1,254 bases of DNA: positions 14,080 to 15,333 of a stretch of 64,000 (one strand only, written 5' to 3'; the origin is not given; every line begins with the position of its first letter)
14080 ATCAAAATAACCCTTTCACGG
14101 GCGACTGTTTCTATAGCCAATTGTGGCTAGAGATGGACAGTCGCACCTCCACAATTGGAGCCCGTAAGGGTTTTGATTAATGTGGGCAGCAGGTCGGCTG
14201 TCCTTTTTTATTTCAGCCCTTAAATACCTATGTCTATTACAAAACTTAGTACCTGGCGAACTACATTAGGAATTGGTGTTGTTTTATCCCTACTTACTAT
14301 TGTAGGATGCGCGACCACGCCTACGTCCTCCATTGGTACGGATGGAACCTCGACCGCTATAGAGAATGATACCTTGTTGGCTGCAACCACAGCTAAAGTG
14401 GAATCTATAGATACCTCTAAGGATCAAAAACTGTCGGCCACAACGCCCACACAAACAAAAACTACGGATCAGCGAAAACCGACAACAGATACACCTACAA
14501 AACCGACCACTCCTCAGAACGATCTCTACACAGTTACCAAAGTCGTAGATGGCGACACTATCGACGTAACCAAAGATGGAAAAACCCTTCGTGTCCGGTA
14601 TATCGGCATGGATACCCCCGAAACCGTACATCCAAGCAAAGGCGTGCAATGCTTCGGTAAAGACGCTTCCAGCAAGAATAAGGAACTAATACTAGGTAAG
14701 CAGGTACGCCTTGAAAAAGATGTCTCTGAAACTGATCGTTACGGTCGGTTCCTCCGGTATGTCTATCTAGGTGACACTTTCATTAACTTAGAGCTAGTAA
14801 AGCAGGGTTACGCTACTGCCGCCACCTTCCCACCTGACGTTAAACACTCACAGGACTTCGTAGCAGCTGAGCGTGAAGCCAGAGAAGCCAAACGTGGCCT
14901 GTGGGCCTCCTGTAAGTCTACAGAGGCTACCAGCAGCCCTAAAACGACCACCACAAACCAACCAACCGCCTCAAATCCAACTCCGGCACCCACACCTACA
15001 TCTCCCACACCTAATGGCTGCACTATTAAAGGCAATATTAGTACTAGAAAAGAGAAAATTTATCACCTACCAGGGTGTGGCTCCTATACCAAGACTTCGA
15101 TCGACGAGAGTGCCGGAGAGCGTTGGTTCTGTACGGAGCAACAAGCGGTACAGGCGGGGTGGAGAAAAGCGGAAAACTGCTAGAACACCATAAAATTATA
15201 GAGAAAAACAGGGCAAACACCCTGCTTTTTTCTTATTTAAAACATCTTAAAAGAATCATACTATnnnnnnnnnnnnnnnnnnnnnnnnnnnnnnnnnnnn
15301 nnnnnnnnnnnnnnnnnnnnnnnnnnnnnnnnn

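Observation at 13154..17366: Two island cargo proteins share an R-x4-H-(H/G)-G HEPN-like motif: candidate abortive-infection or toxin module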

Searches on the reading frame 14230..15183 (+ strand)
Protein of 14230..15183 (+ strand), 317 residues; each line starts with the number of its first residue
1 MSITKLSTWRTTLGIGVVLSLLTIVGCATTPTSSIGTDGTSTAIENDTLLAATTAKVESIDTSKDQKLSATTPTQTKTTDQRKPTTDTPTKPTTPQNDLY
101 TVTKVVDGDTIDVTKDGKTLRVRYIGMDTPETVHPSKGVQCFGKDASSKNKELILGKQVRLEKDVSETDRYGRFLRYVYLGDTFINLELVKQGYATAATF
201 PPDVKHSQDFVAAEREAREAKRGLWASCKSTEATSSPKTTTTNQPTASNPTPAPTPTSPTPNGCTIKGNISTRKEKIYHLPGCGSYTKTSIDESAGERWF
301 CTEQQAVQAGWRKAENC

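Call 3: search_protein_families(library=pfam, proteins=[window:14230-15183:+], max_evalue=1)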
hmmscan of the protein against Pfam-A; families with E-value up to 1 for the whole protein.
window:14230-15183:+ (317 aa): 2 families
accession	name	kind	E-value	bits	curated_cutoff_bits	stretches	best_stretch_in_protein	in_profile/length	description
PF00565.23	SNase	-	2.2e-27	96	21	1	121-226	1-106/107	Staphylococcal nuclease homologue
PF23836.1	DUF7206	-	0.19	12.8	25.6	0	176-244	28-82/107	Family of unknown function (DUF7206)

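Call 4: search_protein_families(library=padloc, proteins=[window:14230-15183:+], max_evalue=1)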
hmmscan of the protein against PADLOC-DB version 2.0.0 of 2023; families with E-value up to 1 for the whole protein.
window:14230-15183:+ (317 aa): 1 family
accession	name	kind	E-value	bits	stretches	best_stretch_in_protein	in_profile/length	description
PDLC01096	C3a212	-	5.1e-41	138.7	1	85-245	33-196/279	SNc+LTD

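Call 5: search_protein_families(library=ncbifam, proteins=[window:14230-15183:+], max_evalue=1)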
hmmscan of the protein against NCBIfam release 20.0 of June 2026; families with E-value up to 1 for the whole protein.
window:14230-15183:+ (317 aa): 7 families
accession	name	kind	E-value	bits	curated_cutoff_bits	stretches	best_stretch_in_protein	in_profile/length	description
NF047694.1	TnucaseNucIStaph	equivalog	2.8e-36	124.6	250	1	94-225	41-174/175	thermonuclease NucI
NF047969.1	CaNuclEcnA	equivalog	2.3e-21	76.4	180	2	142-226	65-149/151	calcium-activated nuclease EcnA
NF051437.1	sunset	domain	3.8e-10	39.6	27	1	266-314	1-41/42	sunset domain-containing protein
NF051448.1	50S_L17_sunset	exception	4.2e-06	26.6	280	1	187-314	113-228/229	50S ribosomal protein L17, sunset domain variant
NF051450.1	50S_L20_sunset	exception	9.7e-05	22.7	375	1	196-314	102-210/219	50S ribosomal protein L20, sunset domain variant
NF051449.1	50S_L4_sunset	exception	0.00016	21.5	385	1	209-311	186-284/285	50S ribosomal protein L4, sunset domain variant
NF005082.0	PRK06518.1-2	subfamily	0.0011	18.8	367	1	176-230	119-173/196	hypothetical protein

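Call 8: search_protein_families(library=phrogs, proteins=[window:14230-15183:+], max_evalue=0.1)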
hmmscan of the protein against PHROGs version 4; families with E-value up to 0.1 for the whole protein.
window:14230-15183:+ (317 aa): 7 families
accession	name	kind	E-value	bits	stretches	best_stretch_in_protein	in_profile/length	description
phrog_20876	-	DNA, RNA and nucleotide metabolism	9.8e-42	144.3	1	66-259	135-334/395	nuclease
phrog_8809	-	unknown function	6.7e-25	87.3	1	59-245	1062-1247/2317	-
phrog_452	-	DNA, RNA and nucleotide metabolism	7.5e-17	62.8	1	100-198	71-177/201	endonuclease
phrog_21287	-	moron, auxiliary metabolic gene and host takeover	2e-06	28.5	1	265-313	107-154/157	membrane associated protein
phrog_28030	-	unknown function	0.00016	22.2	1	212-314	179-276/278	-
phrog_18798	-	unknown function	0.002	19.4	1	100-180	7-85/124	-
phrog_10091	-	lysis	0.026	15.5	1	14-63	49-97/143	holin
